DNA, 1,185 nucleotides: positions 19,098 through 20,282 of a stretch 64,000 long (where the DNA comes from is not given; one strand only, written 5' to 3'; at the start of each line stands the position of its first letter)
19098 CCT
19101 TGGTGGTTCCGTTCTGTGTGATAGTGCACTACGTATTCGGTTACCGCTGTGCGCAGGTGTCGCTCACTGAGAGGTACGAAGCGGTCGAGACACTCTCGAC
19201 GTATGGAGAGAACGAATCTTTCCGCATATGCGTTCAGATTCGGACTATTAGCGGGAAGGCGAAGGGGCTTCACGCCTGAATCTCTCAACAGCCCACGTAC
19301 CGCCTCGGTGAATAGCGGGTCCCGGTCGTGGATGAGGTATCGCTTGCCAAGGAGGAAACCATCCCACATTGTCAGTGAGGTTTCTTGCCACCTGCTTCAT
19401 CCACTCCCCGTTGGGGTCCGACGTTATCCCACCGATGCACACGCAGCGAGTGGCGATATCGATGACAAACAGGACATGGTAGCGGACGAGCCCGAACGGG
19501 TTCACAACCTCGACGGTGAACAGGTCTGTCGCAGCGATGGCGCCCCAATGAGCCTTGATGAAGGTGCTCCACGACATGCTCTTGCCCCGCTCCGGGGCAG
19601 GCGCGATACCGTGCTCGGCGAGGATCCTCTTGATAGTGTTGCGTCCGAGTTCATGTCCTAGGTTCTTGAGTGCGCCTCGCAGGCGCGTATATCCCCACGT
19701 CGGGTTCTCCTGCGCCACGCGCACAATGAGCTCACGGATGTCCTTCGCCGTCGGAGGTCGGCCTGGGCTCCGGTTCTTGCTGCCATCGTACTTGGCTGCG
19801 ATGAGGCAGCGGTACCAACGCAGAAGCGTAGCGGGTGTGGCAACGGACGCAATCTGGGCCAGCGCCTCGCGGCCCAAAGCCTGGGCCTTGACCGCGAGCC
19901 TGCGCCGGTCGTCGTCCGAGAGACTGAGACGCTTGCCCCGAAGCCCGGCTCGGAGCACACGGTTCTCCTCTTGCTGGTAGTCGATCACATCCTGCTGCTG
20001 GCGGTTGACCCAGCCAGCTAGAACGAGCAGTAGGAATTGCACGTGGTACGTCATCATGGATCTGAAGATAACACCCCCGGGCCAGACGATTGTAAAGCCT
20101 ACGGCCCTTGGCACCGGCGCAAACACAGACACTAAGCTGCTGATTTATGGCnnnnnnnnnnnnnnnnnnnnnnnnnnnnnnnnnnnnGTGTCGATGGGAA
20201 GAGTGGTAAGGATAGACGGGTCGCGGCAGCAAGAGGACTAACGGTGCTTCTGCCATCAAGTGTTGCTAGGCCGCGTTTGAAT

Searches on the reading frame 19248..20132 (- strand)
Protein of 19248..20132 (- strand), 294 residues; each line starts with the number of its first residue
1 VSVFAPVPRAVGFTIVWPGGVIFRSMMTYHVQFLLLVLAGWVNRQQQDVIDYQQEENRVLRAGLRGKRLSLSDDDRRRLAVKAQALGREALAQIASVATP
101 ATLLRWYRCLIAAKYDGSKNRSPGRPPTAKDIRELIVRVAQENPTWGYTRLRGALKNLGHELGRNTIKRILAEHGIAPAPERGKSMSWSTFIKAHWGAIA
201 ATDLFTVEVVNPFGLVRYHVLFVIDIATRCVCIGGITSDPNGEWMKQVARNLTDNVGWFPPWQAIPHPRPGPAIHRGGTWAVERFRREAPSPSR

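Call 68: search_protein_families(library=pfam, proteins=[window:19248-20132:-], max_evalue=0.001)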
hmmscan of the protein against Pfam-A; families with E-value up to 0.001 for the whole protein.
window:19248-20132:- (294 aa): 3 families
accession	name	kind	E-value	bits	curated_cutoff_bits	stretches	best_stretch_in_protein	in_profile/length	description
PF13565.12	HTH_32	-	7.3e-08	33.3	33.7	1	102-171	1-73/73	Homeodomain-like domain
PF13276.12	HTH_21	-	9.4e-08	32.6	28.1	1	132-180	6-56/60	HTH-like domain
PF01498.24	HTH_Tnp_Tc3_2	-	0.00013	22.6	31.5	1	136-176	4-44/72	Transposase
